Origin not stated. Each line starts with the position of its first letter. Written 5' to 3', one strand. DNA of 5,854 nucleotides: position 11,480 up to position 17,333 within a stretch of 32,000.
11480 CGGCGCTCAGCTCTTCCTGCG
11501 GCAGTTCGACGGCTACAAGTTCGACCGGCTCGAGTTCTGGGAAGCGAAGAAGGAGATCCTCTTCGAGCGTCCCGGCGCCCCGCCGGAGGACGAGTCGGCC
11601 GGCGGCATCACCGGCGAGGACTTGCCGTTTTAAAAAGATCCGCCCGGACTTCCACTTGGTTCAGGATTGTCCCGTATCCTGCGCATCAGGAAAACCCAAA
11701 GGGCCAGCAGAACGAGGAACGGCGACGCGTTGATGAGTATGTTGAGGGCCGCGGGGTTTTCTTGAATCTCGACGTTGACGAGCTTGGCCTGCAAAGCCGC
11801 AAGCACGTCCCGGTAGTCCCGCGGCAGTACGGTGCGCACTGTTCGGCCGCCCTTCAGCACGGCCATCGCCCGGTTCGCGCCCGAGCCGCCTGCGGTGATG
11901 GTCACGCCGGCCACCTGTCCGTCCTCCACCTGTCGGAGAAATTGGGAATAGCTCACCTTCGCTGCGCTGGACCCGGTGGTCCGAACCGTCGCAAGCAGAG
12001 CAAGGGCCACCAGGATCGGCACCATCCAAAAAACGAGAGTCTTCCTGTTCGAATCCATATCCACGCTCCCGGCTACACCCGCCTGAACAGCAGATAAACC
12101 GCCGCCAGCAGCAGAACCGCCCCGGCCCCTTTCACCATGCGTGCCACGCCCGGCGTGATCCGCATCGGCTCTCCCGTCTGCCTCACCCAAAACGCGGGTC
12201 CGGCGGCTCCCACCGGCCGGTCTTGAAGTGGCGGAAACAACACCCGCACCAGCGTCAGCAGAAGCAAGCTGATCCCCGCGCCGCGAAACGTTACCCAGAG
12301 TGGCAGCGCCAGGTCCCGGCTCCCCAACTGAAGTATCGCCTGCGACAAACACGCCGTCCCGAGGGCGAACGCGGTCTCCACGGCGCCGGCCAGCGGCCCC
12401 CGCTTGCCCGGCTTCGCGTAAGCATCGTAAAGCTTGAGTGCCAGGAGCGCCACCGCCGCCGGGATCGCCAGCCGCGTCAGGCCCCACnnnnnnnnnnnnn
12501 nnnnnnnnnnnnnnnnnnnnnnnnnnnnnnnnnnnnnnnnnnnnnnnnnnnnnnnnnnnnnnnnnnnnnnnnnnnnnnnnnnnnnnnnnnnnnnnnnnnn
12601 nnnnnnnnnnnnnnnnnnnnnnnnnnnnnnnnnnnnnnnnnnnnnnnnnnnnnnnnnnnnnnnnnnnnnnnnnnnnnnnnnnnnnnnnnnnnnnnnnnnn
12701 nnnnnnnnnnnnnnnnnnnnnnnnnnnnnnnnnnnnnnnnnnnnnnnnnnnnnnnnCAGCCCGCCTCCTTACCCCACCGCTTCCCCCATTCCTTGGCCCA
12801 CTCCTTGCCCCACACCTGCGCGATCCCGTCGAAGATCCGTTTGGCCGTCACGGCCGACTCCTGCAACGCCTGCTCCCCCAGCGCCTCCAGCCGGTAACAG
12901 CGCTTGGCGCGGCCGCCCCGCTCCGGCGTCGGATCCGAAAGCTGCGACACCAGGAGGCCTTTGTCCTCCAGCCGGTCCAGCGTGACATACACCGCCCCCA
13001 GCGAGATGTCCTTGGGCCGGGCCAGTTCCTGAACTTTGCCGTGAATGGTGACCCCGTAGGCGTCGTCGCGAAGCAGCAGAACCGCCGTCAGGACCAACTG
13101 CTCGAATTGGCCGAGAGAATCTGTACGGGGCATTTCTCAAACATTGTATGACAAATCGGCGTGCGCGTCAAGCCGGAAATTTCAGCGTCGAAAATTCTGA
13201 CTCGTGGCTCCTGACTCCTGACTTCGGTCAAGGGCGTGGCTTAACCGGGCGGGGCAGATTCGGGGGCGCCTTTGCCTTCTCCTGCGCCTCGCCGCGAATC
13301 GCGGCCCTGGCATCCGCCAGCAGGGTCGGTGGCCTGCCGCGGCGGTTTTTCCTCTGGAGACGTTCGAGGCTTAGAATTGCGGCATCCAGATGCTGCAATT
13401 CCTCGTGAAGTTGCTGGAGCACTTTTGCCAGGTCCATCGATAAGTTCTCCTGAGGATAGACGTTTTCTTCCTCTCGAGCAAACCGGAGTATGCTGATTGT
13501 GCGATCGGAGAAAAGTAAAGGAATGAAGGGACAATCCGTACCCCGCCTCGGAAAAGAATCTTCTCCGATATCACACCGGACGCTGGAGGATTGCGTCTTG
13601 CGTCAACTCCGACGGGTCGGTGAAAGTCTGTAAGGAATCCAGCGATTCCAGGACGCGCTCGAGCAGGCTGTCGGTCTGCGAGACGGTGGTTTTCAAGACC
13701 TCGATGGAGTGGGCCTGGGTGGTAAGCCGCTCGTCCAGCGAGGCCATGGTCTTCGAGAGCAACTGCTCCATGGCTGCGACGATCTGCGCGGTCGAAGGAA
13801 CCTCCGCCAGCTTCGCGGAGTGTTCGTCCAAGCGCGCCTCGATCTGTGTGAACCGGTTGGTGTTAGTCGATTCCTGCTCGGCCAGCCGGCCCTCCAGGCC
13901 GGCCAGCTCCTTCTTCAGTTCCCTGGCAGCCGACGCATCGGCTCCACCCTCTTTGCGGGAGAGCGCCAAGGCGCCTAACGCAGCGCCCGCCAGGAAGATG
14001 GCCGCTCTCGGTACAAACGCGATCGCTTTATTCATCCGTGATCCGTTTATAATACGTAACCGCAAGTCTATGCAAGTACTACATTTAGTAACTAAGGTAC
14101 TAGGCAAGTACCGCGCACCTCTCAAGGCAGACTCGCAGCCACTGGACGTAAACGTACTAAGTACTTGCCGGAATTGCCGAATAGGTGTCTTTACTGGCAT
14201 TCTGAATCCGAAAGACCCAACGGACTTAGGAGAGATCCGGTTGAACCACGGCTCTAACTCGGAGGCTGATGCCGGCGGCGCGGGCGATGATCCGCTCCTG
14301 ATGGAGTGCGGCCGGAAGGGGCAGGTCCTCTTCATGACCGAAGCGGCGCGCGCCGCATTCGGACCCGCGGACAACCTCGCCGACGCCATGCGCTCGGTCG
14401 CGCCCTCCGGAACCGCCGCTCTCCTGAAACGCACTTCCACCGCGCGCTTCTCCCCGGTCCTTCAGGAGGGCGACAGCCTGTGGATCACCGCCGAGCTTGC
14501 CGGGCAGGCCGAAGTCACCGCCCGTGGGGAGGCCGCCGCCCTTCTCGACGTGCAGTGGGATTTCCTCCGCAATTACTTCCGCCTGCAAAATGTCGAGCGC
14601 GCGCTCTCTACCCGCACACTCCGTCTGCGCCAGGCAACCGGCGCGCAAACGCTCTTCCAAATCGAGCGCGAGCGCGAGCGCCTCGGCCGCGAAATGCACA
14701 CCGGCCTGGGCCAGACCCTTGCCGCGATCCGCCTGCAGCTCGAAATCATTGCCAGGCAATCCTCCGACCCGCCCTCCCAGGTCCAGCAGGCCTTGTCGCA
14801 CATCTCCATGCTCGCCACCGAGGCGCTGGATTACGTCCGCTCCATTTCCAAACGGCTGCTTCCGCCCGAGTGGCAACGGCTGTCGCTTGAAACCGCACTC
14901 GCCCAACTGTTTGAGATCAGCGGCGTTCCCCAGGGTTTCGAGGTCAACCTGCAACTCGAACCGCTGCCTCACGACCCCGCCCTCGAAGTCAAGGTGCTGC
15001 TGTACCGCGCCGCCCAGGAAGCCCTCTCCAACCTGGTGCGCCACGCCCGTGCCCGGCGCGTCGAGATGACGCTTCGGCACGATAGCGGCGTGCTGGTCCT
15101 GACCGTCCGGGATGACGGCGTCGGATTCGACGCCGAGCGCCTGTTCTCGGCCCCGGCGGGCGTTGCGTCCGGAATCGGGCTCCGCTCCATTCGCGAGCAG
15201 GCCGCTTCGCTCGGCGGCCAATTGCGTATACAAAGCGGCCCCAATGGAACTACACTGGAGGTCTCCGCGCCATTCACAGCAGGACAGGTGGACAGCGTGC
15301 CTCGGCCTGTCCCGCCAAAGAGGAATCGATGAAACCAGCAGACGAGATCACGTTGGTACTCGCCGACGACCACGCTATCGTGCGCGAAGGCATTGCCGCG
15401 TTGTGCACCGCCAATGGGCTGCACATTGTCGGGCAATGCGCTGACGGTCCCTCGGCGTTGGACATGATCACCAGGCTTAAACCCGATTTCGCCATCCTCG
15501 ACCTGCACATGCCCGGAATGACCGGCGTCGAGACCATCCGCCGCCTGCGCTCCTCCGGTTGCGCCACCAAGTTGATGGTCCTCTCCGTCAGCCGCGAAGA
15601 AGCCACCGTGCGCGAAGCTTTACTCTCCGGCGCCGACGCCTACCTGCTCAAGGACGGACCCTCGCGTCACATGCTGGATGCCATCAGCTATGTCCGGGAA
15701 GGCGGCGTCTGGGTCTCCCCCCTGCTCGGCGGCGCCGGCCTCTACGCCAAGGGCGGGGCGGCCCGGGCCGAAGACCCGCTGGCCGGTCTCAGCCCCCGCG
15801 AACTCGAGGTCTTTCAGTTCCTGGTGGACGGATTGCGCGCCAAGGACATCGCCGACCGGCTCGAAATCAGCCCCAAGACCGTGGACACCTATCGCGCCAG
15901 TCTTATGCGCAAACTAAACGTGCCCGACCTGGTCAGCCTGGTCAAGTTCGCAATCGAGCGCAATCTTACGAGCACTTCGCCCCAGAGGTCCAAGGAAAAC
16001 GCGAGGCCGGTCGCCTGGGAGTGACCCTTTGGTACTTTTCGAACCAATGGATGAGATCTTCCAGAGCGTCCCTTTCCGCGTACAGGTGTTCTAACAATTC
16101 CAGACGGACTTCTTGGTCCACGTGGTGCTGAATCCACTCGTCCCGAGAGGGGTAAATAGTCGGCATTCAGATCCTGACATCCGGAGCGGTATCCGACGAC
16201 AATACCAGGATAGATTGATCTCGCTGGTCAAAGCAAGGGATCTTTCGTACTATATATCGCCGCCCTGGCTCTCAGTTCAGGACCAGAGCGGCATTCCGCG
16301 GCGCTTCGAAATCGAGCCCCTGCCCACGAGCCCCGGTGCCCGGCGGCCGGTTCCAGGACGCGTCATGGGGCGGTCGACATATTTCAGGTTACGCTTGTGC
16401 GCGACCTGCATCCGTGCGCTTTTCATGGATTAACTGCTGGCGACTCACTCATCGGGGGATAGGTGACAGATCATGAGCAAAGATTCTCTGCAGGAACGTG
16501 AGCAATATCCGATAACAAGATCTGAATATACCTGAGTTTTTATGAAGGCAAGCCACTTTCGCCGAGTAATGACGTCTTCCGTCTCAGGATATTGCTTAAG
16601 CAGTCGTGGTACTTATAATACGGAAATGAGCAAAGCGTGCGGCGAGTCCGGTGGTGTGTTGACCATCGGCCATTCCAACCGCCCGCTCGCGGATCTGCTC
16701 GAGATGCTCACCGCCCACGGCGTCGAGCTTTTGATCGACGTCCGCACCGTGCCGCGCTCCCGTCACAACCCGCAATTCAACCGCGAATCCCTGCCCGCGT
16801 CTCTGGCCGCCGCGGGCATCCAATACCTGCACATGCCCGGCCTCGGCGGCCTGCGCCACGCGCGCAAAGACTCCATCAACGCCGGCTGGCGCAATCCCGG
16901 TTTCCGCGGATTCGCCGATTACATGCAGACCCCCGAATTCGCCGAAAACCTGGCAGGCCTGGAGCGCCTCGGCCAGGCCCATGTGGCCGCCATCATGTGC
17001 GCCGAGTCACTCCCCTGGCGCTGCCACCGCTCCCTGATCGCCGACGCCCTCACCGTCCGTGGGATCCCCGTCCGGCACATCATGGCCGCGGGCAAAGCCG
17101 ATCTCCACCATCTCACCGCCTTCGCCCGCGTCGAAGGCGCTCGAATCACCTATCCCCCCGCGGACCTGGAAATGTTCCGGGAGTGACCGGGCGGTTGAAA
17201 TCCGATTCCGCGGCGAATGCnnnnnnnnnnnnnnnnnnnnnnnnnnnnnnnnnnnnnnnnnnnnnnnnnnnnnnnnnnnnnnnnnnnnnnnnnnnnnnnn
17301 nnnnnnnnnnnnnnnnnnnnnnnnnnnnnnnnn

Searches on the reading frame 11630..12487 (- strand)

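Call 54: search_protein_families(library=pfam, proteins=[window:11630-12487:-], max_evalue=0.001)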
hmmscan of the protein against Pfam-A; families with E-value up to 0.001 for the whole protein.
window:11630-12487:- (285 aa): 1 family
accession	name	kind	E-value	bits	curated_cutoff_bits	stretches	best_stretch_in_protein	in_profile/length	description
PF06480.20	FtsH_ext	-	8.9e-09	35.9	25.5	1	152-237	2-92/103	FtsH Extracellular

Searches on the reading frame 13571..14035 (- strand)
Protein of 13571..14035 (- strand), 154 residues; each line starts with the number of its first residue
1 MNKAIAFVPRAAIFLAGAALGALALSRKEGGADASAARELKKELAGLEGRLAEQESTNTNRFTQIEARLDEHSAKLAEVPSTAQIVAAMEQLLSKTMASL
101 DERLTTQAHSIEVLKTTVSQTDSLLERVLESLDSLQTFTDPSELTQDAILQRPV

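Call 39: search_protein_families(library=pfam, proteins=[window:13571-14035:-], max_evalue=0.01)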
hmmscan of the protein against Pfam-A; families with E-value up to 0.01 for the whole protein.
window:13571-14035:- (154 aa): 4 families
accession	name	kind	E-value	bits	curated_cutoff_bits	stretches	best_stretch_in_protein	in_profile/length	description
PF08702.15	Fib_alpha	-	0.00016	22.4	29.9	1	37-132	30-125/143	Fibrinogen alpha/beta chain family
PF13094.11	CENP-Q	-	0.00077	20.1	28.5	1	78-137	10-71/162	CENP-Q, a CENPA-CAD centromere complex subunit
PF15905.10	HMMR_N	-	0.0017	18.3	30.1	1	39-134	196-283/330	Hyaluronan mediated motility receptor N-terminal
PF05531.17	NPV_P10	-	0.0033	18.3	29.8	0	57-89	32-61/75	Nucleopolyhedrovirus P10 protein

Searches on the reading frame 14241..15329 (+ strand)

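Call 39: search_protein_families(library=pfam, proteins=[window:14241-15329:+], max_evalue=0.01)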
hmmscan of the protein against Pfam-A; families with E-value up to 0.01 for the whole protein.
window:14241-15329:+ (363 aa): 3 families
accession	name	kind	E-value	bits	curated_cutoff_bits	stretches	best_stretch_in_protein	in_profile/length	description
PF07730.19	HisKA_3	-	7e-14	52.6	24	1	144-209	1-66/68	Histidine kinase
PF02518.31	HATPase_c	-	1.1e-12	48.9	26.4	1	252-345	4-109/111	Histidine kinase-, DNA gyrase B-, and HSP90-like ATPase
PF13581.12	HATPase_c_2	-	2.9e-08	34.2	27.4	1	257-341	35-125/127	Histidine kinase-like ATPase domain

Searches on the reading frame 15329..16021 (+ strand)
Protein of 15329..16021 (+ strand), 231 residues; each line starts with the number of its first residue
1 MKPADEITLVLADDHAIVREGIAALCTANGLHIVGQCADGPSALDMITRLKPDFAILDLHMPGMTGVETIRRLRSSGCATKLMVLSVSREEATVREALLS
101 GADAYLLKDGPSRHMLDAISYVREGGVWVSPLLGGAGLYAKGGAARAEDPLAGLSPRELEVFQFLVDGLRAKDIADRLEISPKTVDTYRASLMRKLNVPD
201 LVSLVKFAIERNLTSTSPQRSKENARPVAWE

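Call 39: search_protein_families(library=pfam, proteins=[window:15329-16021:+], max_evalue=0.01)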
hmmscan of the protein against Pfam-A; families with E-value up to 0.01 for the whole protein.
window:15329-16021:+ (231 aa): 3 families
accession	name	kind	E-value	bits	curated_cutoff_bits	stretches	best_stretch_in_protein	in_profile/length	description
PF00072.30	Response_reg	-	4.4e-22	78.8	30.2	1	10-119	2-110/111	Response regulator receiver domain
PF00196.25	GerE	-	8.8e-19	67.3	23.5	1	154-208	3-57/57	Bacterial regulatory proteins, luxR family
PF08281.18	Sigma70_r4_2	-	4.8e-06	26.6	25.7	1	151-190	8-48/54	Sigma-70, region 4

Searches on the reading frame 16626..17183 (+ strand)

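Call 39: search_protein_families(library=pfam, proteins=[window:16626-17183:+], max_evalue=0.01)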
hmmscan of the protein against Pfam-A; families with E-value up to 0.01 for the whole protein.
window:16626-17183:+ (186 aa): 3 families
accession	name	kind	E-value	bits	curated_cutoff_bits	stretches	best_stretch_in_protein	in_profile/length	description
PF04343.18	DUF488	-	4.4e-33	114.9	22.2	1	22-142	3-121/121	Domain of unknown function DUF488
PF22751.1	DUF488-N3a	-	0.005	17.6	27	1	94-144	65-116/118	Active DUF488-N3 subclade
PF05114.20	MbnB_TglH_ChrH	-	0.0094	15.7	25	0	25-74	154-203/263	RiPP precursor modification enzyme MbnB/TglH/ChrH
